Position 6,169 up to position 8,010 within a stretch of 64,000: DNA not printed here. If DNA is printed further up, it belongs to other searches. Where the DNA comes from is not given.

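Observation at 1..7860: Hybrid porin-cytochrome electron conduit in a probable planctomycete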

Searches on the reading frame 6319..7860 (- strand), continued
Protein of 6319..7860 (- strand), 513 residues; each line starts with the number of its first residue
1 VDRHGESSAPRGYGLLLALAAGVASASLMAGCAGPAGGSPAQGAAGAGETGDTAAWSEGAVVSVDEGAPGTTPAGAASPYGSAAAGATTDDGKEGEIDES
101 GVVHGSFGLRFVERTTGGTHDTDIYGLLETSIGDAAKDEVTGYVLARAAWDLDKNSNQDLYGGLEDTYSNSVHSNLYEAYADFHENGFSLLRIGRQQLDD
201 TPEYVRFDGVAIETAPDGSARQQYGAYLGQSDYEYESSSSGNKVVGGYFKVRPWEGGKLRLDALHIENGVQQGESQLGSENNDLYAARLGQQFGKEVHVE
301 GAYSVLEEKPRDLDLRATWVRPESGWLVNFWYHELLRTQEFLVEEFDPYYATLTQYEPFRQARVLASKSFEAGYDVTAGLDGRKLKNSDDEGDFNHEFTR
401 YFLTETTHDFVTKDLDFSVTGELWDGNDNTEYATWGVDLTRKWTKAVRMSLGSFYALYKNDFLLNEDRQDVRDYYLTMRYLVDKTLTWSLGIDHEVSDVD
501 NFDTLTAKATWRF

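Call 44: fold_search(model_id=the predicted structure, library=pdb)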
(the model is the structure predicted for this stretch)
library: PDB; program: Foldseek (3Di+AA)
matches with E <= 10: 1003; with E <= 0.001: 329
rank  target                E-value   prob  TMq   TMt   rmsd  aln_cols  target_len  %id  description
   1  5ldt_A                1.3e-10  1.00  0.39  0.48  11.1       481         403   11  Crystal Structures of MOMP from Campylobacter jejuni (released 2016-10-26)
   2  5ldv                  3.6e-10  1.00  0.39  0.47  12.7       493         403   12  Crystal Structures of MOMP from Campylobacter jejuni (released 2016-10-26)
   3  4frx_A                1.7e-09  1.00  0.39  0.47  11.7       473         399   10  Crystal Structure of Pseudomonas aeruginosa OccK8 (OprE) (released 2013-07-24)
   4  4frx_B                2.1e-09  1.00  0.39  0.48  11.4       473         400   10  Crystal Structure of Pseudomonas aeruginosa OccK8 (OprE) (released 2013-07-24)
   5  3rbh_A                2.1e-09  1.00  0.35  0.40  13.8       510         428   10  Structure of alginate export protein AlgE from Pseudomonas aeruginosa (released 2011-07-27)
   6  3rbh_C                2.4e-09  1.00  0.34  0.40  13.5       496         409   11  Structure of alginate export protein AlgE from Pseudomonas aeruginosa (released 2011-07-27)
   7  4xnl                  2.8e-09  1.00  0.37  0.42  10.2       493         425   11  X-ray structure of AlgE2 (released 2015-06-03)
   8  4fso_A                3.2e-09  1.00  0.36  0.49   9.3       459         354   12  Crystal Structure of Pseudomonas aeruginosa OccK10 (OpdN) (released 2013-07-24)
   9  8q2o                  3.4e-09  1.00  0.41  0.44  11.6       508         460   11  Structure of alginate transporter AlgE from P. aeruginosa PAO1 by using Se-MAG for the the lipid cubic phase crystalliza (released 2024-05-15)
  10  3rfz_E                3.6e-09  1.00  0.44  0.31   9.6       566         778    8  Crystal structure of the FimD usher bound to its cognate FimC:FimH substrate (released 2011-06-01)
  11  4azl_A                3.7e-09  1.00  0.34  0.40  15.8       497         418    9  In meso structure of alginate transporter, AlgE, from Pseudomoas aeruginosa, PAO1, crystal form 2. (released 2013-07-03)
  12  3rbh_D                4.1e-09  1.00  0.33  0.39  11.3       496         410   10  Structure of alginate export protein AlgE from Pseudomonas aeruginosa (released 2011-07-27)
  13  4azl_B                5.0e-09  1.00  0.35  0.40  12.9       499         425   11  In meso structure of alginate transporter, AlgE, from Pseudomoas aeruginosa, PAO1, crystal form 2. (released 2013-07-03)
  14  4b61_B                5.2e-09  1.00  0.34  0.38  12.9       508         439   10  In meso structure of alginate transporter, AlgE, from Pseudomoas aeruginosa, PAO1. Crystal form 3. (released 2013-07-17)
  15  9fw9_D                7.3e-09  1.00  0.43  0.34  12.3       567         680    9  Cryo-EM structure of the type 1 pilus assembly platform as part of the FimA-bound chaperone-usher pilus complex (FimDH (released 2025-06-04)
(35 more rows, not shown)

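Call 48: find_encoding_contigs(protein=P0001, flank=10000, max_places=3)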
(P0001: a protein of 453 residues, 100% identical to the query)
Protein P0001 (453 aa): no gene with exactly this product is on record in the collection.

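Call 49: find_encoding_contigs(protein=P0155, flank=10000, max_places=1)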
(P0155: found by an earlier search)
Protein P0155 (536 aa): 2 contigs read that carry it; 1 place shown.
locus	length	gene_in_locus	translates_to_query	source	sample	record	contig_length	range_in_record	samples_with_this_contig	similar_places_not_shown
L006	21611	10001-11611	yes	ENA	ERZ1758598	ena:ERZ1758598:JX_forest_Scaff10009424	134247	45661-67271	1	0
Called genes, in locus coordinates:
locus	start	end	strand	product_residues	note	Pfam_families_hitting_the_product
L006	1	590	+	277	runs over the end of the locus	-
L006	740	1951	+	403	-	PF13439:Glyco_transf_4, PF20706:GT4-conflict (faint), PF00534:Glycos_transf_1, PF13692:Glyco_trans_1_4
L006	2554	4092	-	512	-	PF13231:PMT_2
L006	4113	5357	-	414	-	PF03600:CitMHS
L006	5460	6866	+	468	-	PF00291:PALP, PF00571:CBS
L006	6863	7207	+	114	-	PF01906:YbjQ_1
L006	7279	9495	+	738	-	-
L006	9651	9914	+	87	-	-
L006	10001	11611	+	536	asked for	-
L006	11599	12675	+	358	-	PF02085:Cytochrom_CIII (faint), PF14537:Cytochrom_c3_2 (faint), PF22113:Mtrc-MtrF_II-IV_dom (faint), PF14522:Cytochrome_C7 (weak)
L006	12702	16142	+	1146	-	PF14522:Cytochrome_C7 (faint), PF14537:Cytochrom_c3_2 (faint), PF22113:Mtrc-MtrF_II-IV_dom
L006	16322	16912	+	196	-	-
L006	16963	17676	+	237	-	PF14522:Cytochrome_C7 (faint), PF22113:Mtrc-MtrF_II-IV_dom, PF09699:Paired_CXXCH_1 (faint), PF13435:Cytochrome_C554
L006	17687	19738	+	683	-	PF09699:Paired_CXXCH_1 (faint), PF14522:Cytochrome_C7 (faint), PF22113:Mtrc-MtrF_II-IV_dom (faint), PF14537:Cytochrom_c3_2 (weak)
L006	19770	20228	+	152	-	PF25471:TM_PetC, PF00355:Rieske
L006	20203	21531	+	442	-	PF00033:Cytochrome_B, PF13631:Cytochrom_B_N_2, PF00032:Cytochrom_B_C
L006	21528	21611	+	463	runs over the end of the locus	PF14522:Cytochrome_C7 (faint), PF14537:Cytochrom_c3_2 (faint), PF22113:Mtrc-MtrF_II-IV_dom (faint), PF09699:Paired_CXXCH_1 (faint)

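Call 50: find_encoding_contigs(protein=P0026, flank=10000, max_places=1)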
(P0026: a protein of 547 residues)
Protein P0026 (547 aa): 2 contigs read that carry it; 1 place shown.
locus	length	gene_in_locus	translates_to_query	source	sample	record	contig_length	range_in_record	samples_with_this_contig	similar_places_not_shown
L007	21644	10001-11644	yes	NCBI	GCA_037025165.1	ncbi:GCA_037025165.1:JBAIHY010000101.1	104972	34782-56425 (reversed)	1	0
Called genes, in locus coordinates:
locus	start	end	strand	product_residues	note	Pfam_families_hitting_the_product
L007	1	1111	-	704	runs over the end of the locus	PF00069:Pkinase, PF01636:APH (faint), PF07714:PK_Tyr_Ser-Thr, PF03109:ABC1, PF13428:TPR_14 (faint), PF13424:TPR_12 (faint), PF21033:RMD1-3 (faint), PF13431:TPR_17 (weak), +5 more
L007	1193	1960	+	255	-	-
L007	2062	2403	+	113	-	-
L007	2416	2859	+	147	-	-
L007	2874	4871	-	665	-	PF16499:Melibiase_2, PF02065:Melibiase (weak), PF17450:Melibiase_2_C (weak), PF17801:Melibiase_C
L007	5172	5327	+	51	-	-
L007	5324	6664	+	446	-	PF03448:MgtE_N, PF00571:CBS, PF01769:MgtE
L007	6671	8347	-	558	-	PF00989:PAS, PF08448:PAS_4, PF13188:PAS_8 (weak), PF13426:PAS_9, PF00512:HisKA, PF02518:HATPase_c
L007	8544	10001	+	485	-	PF00072:Response_reg, PF00158:Sigma54_activat, PF14532:Sigma54_activ_2, PF07728:AAA_5 (weak), PF25601:AAA_lid_14, PF02954:HTH_8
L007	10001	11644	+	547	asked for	-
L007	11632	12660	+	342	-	PF02085:Cytochrom_CIII (faint), PF14537:Cytochrom_c3_2 (faint), PF22113:Mtrc-MtrF_II-IV_dom (weak), PF14522:Cytochrome_C7 (weak)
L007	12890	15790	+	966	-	PF14522:Cytochrome_C7 (faint), PF09699:Paired_CXXCH_1 (faint), PF14537:Cytochrom_c3_2 (faint), PF22113:Mtrc-MtrF_II-IV_dom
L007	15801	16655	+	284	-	-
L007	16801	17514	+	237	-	PF02085:Cytochrom_CIII (faint), PF13435:Cytochrome_C554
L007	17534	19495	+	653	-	PF05140:ResB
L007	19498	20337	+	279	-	PF01578:Cytochrom_C_asm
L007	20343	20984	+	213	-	PF00355:Rieske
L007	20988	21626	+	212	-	PF01292:Ni_hydr_CYTB (weak), PF00033:Cytochrome_B, PF13631:Cytochrom_B_N_2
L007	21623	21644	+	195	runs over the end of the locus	PF18152:DAHP_snth_FXD (weak)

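Call 51: find_encoding_contigs(protein=P0085, flank=10000, max_places=1)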
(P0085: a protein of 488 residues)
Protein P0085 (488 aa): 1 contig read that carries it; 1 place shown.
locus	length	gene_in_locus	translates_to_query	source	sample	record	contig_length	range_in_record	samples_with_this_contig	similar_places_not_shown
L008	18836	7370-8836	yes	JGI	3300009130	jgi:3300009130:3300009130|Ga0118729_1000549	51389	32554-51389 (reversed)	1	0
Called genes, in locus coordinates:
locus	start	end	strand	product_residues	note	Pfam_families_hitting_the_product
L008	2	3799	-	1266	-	?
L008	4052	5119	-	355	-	PF13624:SurA_N_3 (weak), PF13623:SurA_N_2 (weak), PF13145:Rotamase_2, PF13616:Rotamase_3, PF00639:Rotamase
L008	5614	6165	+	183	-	PF13521:AAA_28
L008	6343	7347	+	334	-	PF22113:Mtrc-MtrF_II-IV_dom (faint), PF09699:Paired_CXXCH_1 (faint), PF14522:Cytochrome_C7 (faint), PF13435:Cytochrome_C554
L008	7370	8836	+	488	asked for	-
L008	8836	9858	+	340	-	PF02085:Cytochrom_CIII (faint), PF14522:Cytochrome_C7 (faint), PF14537:Cytochrom_c3_2 (faint), PF22113:Mtrc-MtrF_II-IV_dom (faint)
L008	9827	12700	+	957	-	PF14522:Cytochrome_C7 (faint), PF22113:Mtrc-MtrF_II-IV_dom, PF14537:Cytochrom_c3_2 (faint), PF22113:Mtrc-MtrF_II-IV_dom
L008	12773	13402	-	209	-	PF07638:Sigma70_ECF, PF12645:HTH_16 (faint), PF04542:Sigma70_r2 (weak), PF08281:Sigma70_r4_2 (weak)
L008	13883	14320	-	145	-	-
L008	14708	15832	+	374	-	-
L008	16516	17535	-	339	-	PF13453:Zn_ribbon_TFIIB, PF01694:Rhomboid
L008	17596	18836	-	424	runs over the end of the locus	PF03372:Exo_endo_phos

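Call 56: list_cluster_members(proteins=[P0110, P0116, P0124, P0127, P0129, P0133, P0140, P0149, P0152, P0154])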
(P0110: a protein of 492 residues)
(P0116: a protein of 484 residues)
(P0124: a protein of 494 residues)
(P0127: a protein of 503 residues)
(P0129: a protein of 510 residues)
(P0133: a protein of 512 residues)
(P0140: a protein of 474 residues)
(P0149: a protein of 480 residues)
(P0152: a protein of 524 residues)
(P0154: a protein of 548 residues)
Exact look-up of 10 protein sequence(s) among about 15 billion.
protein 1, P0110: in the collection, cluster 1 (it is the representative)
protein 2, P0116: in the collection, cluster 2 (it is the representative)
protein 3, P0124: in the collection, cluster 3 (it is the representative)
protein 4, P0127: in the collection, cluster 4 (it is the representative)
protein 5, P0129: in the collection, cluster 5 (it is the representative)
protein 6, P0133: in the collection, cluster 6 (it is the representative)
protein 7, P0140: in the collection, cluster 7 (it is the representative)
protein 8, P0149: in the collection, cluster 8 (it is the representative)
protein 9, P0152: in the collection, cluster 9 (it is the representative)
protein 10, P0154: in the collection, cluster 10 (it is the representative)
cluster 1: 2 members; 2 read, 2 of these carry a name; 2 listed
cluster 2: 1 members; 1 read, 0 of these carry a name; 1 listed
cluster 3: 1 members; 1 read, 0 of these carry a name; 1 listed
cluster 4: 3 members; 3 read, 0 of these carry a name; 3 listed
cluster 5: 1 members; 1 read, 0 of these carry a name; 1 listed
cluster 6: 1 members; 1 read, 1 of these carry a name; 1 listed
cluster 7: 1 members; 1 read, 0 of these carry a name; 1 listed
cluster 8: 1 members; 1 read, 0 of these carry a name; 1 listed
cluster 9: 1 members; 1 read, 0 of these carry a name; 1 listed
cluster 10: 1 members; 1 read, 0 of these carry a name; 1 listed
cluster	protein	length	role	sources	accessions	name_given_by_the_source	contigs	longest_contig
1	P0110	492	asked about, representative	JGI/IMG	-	hypothetical protein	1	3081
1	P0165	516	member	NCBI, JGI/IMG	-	hypothetical protein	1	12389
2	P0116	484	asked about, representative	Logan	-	-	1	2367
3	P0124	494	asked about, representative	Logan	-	-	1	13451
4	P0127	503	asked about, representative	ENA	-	-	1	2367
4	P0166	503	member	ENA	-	-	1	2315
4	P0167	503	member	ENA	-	-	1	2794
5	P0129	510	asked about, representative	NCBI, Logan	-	-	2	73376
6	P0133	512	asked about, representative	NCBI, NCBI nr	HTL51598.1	MAG TPA: hypothetical protein VL860_03380 [Planctomycetota bacterium] | hypothetical protein [Planctomycetota bacterium]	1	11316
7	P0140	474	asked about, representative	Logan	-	-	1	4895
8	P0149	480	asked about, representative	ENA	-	-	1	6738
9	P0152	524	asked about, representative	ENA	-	-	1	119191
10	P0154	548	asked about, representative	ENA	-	-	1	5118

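Call 82: search_protein_families(library=ncbifam, proteins=[L006:17687-19738:+, L006:19770-20228:+, L006:20203-21531:+, L006:16963-17676:+, L006:16322-16912:+, L007:15801-16655:+, L005:15646-16560:+, L008:6343-7347:+], max_evalue=0.01)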
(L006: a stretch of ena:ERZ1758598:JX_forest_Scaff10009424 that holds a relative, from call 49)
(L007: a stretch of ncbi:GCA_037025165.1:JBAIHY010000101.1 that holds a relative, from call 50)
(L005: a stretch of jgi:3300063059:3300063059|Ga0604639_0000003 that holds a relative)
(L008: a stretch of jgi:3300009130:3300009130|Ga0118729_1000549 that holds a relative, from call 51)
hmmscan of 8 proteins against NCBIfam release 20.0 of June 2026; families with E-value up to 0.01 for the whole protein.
L006:17687-19738:+ (683 aa): 9 families
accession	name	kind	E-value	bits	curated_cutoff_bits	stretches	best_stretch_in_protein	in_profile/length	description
TIGR03508.1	decahem_SO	subfamily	7.2e-16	58.4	192.2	2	181-348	17-176/258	DmsE family decaheme c-type cytochrome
NF041028.1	decahem_GSU2203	exception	2e-08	33.9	325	1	281-359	37-121/317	GSU2203 family decaheme c-type cytochrome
TIGR01583.1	formate-DH-gamm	equivalog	1.2e-06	28.6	115.85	1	417-603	2-170/204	formate dehydrogenase subunit gamma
NF007924.0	PRK10639.1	equivalog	1.6e-05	24.8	341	1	535-603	106-172/211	formate dehydrogenase cytochrome b556 subunit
TIGR03153.1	cytochr_NrfH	equivalog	4.4e-05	23.6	134.2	0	226-348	28-135/138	cytochrome c nitrite reductase small subunit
TIGR02162.1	torC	equivalog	0.0032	16.8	478.2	1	218-269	36-87/387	pentaheme c-type cytochrome TorC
TIGR02161.1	napC_nirT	subfamily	0.0043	17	310.6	1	223-268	42-87/185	periplasmic nitrate (or nitrite) reductase c-type cytochrome, NapC/NirT family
TIGR04257.1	nanowire_3heme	domain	0.0094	16.1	40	0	312-349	24-61/75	c(7)-type cytochrome triheme domain-containing protein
NF007906.0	PRK10617.1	equivalog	0.01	15.7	349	1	221-268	49-96/200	cytochrome c-type protein NapC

L006:19770-20228:+ (152 aa): 8 families
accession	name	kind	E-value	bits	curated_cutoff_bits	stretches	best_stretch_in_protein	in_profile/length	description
NF045928.1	Cytb6fFeSPetC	equivalog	3.5e-18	65.6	250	1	3-136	9-155/179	cytochrome b6-f complex iron-sulfur subunit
NF010001.0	PRK13474.1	subfamily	3.2e-17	62.4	154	1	4-134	10-152/178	cytochrome b6-f complex iron-sulfur subunit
TIGR01416.1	Rieske_proteo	equivalog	4.9e-13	49.5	97.4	1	85-130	112-161/176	ubiquinol-cytochrome c reductase iron-sulfur subunit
NF050121.1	bc1_QcrA_actin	exception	3.4e-08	33.4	275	1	80-130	238-291/319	cytochrome bc1 complex Rieske iron-sulfur subunit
TIGR02694.1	arsenite_ox_S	equivalog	3.8e-06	26.8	95.65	1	65-123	35-94/129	arsenate reductase (azurin) small subunit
NF041174.1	SDX_Thmprot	equivalog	1.3e-05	25.3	170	1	72-125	26-80/109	sulredoxin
NF042946.1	3PPDioc_HcaE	equivalog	0.0013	17.8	830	1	54-119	44-113/450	3-phenylpropionate/cinnamic acid dioxygenase subunit alpha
TIGR03171.1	soxL2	equivalog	0.0061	15.6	582.1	0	7-42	62-96/321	Rieske iron-sulfur protein SoxL2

L006:20203-21531:+ (442 aa): 5 families
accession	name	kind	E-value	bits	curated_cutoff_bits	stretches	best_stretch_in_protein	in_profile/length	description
NF002990.0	PRK03735.1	subfamily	2.6e-65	220.3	325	1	18-228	6-222/223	cytochrome b6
NF040969.1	cytb_ExtP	equivalog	1.5e-59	201.3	290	1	38-226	13-203/205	selenite/tellurite reduction operon b-type cytochrome ExtP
NF050120.1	bc1_QcrB_actin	exception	1.1e-30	107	500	1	21-279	2-277/458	cytochrome bc1 complex cytochrome b subunit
NF041076.1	cyt_b_SoxC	equivalog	3e-29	102.3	740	1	39-353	19-331/542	proton pump complex cytochrome B SoxC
TIGR01156.1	cytb6_f_IV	equivalog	4.7e-06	26.5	127.05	1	279-350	55-115/160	cytochrome b6-f complex subunit IV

L006:16963-17676:+ (237 aa): 6 families
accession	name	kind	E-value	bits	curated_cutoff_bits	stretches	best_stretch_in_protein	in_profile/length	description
NF041198.1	UshA_like_PCGU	equivalog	2.2e-16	59.5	275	1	43-182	401-512/519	UshA-like (seleno)protein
NF043010.1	Cyt554_Nsmonas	equivalog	2.8e-12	46.5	400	1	40-145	21-125/238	cytochrome c-550 CycA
NF041028.1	decahem_GSU2203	exception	4.1e-07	29.5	325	1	100-180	35-110/317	GSU2203 family decaheme c-type cytochrome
TIGR03508.1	decahem_SO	subfamily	6.1e-07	29.2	192.2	1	102-181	3-80/258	DmsE family decaheme c-type cytochrome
TIGR01905.1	paired_CXXCH_1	subfamily_domain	1.3e-06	28.1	25.2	0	125-144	3-22/41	doubled CXXCH domain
TIGR03146.1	cyt_nit_nrfB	equivalog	0.0066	16.7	166.6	0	52-109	86-142/145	cytochrome c nitrite reductase pentaheme subunit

L006:16322-16912:+ (196 aa): 0 families

L007:15801-16655:+ (284 aa): 0 families

L005:15646-16560:+ (304 aa): 0 families

L008:6343-7347:+ (334 aa): 4 families
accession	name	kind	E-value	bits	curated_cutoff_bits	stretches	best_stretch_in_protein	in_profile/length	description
NF041198.1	UshA_like_PCGU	equivalog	2.3e-07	29.8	275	1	55-171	410-510/519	UshA-like (seleno)protein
TIGR03508.1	decahem_SO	subfamily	4.1e-05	23.2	192.2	0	146-200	197-249/258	DmsE family decaheme c-type cytochrome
NF041028.1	decahem_GSU2203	exception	0.00052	19.3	325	0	94-201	39-134/317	GSU2203 family decaheme c-type cytochrome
TIGR03507.1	decahem_SO1788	subfamily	0.0063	15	209.3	0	54-148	244-318/672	OmcA/MtrC family decaheme c-type cytochrome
